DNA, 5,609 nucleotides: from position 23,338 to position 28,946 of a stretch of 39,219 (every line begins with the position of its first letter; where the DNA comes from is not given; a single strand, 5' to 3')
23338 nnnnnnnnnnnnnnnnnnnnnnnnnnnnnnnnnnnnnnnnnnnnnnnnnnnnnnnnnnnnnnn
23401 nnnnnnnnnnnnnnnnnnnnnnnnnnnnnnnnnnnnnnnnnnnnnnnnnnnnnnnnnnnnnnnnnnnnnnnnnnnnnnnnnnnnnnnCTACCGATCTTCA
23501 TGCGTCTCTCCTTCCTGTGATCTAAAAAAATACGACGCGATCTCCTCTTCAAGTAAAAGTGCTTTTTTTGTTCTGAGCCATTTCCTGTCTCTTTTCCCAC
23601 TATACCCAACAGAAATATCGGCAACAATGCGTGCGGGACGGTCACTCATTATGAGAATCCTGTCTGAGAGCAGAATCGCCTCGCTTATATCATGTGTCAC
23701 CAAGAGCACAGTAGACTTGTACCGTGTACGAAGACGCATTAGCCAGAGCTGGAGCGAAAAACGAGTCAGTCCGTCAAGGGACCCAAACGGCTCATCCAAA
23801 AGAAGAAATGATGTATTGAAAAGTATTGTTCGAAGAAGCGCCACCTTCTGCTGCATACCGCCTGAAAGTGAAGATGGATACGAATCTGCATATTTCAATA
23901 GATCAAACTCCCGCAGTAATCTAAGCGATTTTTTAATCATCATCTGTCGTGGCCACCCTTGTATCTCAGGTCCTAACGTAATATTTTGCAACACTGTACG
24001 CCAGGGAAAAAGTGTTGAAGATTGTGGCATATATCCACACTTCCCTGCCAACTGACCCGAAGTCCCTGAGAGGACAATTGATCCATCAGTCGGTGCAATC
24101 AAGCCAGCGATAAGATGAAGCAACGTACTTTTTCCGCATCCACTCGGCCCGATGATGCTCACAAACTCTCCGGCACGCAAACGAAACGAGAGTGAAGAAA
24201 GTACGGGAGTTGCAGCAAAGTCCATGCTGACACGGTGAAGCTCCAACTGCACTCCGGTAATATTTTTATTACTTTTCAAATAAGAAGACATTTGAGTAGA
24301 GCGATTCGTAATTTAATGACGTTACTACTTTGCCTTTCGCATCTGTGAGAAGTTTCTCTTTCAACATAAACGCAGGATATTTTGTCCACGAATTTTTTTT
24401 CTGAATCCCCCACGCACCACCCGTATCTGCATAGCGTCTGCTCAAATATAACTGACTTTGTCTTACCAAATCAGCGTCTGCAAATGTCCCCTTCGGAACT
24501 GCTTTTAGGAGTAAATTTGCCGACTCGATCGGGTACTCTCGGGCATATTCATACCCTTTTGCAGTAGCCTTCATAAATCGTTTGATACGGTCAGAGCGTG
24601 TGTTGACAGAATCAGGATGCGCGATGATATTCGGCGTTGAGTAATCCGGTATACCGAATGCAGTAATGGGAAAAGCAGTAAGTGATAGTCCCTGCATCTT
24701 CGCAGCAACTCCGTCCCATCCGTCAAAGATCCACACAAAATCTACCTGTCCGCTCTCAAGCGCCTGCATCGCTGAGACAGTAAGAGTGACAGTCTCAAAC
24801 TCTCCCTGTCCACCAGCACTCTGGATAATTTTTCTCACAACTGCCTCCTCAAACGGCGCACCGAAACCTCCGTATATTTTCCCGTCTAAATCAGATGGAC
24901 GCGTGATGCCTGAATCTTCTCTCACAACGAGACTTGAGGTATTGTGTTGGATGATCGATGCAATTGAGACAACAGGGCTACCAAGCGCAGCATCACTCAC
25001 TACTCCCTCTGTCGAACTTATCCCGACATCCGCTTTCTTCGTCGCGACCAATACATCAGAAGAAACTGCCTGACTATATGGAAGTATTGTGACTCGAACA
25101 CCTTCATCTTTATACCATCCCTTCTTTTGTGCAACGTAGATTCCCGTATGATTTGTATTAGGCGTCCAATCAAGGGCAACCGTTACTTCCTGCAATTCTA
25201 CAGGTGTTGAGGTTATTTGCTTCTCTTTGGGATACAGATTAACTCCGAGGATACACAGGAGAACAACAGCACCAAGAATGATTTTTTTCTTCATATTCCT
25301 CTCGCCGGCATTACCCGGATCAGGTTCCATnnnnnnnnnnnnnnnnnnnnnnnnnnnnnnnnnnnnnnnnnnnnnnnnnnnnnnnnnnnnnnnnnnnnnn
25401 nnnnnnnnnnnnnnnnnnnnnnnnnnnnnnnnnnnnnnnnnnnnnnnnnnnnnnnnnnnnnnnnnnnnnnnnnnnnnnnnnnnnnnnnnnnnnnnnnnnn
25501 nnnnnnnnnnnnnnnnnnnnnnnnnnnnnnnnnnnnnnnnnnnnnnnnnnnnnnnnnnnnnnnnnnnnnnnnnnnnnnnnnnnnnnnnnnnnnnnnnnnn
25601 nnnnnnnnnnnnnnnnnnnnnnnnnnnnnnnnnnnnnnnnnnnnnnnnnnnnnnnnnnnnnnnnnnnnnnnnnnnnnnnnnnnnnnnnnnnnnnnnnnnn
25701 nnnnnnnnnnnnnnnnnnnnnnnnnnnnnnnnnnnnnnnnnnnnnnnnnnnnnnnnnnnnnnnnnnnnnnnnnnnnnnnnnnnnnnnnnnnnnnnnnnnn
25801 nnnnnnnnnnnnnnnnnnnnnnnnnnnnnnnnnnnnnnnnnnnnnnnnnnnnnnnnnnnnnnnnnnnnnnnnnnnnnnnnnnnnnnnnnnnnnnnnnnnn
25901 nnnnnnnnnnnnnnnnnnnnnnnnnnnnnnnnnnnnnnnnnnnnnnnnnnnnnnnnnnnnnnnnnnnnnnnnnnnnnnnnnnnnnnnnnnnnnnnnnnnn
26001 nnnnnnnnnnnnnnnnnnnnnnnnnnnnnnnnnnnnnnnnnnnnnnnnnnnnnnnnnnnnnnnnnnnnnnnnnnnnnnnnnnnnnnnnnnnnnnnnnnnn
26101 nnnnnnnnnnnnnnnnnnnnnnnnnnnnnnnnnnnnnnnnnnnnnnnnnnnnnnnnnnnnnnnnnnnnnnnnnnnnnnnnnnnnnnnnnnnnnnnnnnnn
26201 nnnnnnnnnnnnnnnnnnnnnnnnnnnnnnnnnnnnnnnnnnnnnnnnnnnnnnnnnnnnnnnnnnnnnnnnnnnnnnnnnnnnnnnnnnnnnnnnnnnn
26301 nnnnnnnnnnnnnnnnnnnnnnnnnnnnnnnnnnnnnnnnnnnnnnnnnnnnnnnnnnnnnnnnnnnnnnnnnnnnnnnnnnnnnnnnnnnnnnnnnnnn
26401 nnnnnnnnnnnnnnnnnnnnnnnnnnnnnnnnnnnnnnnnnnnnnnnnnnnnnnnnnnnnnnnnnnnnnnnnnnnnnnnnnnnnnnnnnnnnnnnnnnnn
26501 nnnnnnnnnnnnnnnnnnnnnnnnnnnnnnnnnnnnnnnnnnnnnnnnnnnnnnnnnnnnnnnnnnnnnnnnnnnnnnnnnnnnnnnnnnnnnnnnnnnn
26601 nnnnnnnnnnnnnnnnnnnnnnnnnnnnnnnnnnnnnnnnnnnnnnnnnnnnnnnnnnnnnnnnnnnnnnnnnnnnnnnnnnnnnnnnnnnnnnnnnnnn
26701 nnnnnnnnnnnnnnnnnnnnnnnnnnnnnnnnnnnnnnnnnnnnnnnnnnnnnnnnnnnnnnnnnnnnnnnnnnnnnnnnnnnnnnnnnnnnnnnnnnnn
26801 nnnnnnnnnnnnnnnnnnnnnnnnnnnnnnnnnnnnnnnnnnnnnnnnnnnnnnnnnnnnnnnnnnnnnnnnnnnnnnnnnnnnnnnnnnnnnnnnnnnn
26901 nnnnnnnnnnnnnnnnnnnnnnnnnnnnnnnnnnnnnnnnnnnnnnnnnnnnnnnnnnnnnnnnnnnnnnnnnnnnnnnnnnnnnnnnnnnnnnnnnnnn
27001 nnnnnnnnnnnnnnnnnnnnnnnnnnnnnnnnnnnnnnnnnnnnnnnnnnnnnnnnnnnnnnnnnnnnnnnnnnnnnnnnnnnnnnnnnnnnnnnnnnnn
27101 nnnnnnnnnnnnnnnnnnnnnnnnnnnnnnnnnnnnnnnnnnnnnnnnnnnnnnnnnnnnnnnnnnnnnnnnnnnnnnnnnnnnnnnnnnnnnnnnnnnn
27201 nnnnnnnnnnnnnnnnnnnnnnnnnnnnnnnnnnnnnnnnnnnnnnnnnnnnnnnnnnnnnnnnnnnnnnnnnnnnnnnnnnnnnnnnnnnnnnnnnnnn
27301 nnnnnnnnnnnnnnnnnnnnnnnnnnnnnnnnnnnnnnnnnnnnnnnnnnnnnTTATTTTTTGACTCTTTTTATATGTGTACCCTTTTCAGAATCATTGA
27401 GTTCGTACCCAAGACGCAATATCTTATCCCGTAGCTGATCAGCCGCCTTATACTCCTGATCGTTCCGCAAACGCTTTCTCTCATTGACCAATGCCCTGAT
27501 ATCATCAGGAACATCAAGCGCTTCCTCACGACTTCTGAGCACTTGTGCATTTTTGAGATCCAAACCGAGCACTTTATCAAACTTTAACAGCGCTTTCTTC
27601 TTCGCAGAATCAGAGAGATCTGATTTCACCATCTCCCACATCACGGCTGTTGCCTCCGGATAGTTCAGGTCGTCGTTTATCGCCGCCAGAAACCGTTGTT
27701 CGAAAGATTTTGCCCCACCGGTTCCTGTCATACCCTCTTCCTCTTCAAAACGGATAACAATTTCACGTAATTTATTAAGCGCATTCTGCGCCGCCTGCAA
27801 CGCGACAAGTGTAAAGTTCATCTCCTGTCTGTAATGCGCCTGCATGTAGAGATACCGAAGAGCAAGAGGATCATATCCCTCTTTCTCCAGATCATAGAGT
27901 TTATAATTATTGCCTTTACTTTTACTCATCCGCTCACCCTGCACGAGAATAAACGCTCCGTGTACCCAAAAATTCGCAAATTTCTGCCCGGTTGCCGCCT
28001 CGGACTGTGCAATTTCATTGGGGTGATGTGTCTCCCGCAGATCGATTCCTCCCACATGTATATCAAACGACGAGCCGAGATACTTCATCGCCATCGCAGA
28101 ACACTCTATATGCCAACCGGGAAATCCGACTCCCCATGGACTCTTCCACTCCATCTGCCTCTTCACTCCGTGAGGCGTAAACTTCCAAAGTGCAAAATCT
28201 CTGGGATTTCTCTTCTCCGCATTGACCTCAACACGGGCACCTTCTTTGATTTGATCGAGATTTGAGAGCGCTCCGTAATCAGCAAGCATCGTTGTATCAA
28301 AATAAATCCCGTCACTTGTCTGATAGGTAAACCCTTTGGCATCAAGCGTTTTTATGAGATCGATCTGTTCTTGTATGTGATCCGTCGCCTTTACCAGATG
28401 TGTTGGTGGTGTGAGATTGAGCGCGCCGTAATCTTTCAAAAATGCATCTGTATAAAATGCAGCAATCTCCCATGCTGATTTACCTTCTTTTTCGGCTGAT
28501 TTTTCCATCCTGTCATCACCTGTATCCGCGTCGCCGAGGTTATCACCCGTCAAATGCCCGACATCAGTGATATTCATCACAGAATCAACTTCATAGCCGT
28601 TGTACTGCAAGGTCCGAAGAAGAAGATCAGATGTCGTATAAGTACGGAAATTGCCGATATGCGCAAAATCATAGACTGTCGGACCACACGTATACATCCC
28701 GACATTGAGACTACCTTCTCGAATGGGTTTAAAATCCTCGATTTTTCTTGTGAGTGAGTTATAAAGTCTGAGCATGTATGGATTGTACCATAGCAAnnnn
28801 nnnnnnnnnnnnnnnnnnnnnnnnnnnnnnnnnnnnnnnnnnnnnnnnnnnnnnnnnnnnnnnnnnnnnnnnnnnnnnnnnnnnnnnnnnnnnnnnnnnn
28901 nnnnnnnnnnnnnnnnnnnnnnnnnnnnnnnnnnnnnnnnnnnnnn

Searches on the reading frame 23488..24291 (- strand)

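Call 6: search_protein_families(library=pfam, proteins=[window:23488-24291:-])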
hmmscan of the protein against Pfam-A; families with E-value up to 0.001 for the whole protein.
window:23488-24291:- (267 aa): 4 families
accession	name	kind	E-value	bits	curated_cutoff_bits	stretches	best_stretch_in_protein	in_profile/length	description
PF00005.33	ABC_tran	-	5.9e-29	101.8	25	1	31-169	1-136/137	ABC transporter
PF13304.12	AAA_21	-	3.3e-05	24.5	27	0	138-202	234-300/304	AAA domain, putative AbiEii toxin, Type IV TA system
PF13191.12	AAA_16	-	0.00069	20.6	32.6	1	39-107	20-85/167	AAA ATPase domain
PF20703.3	nSTAND1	-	0.00071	19.7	27.1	1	32-68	24-58/379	Novel STAND NTPase 1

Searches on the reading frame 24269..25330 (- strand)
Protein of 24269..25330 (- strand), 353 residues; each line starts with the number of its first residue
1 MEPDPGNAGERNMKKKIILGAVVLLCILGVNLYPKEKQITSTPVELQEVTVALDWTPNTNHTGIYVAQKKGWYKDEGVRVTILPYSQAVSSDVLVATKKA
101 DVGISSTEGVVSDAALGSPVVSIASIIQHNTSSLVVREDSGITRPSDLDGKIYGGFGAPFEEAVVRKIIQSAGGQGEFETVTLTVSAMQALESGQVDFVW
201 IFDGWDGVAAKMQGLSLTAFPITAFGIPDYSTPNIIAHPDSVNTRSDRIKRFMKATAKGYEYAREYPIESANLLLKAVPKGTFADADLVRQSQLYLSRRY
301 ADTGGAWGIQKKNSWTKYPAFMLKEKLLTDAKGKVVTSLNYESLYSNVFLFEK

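Call 6: search_protein_families(library=pfam, proteins=[window:24269-25330:-])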
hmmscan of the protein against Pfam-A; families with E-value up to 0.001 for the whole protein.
window:24269-25330:- (353 aa): 2 families
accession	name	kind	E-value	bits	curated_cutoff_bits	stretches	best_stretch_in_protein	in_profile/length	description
PF09084.16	NMT1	-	2.2e-64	217.8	20.5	1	58-269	1-215/216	NMT1/THI5 like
PF12974.12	Phosphonate-bd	-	0.00011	22.1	27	0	173-241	28-95/242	ABC transporter, phosphonate, periplasmic substrate-binding protein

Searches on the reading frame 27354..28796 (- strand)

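Call 41: search_protein_families(library=pfam, proteins=[window:27354-28796:-])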
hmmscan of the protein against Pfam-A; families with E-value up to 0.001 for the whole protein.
window:27354-28796:- (480 aa): 6 families
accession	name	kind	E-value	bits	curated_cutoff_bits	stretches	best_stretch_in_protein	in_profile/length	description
PF01406.26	tRNA-synt_1e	-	1.2e-92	311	27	1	31-337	9-300/301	tRNA synthetases class I (C) catalytic domain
PF09334.17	tRNA-synt_1g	-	2.3e-08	33.7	20.1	1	278-339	316-377/391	tRNA synthetases class I (M)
PF01921.24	tRNA-synt_1f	-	8.5e-06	25.4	27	0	282-352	275-344/360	tRNA synthetases class I (K)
PF00133.28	tRNA-synt_1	-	1.6e-05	24.3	22.7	0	244-328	329-413/414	tRNA synthetases class I (I, L, M and V)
PF09190.17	DALR_2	-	0.00034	21.5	22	1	368-391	1-24/57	DALR domain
PF23493.1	CysS_C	-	0.00082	19.9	23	1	428-474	3-49/51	Cysteinyl-tRNA ligase anticodon binding domain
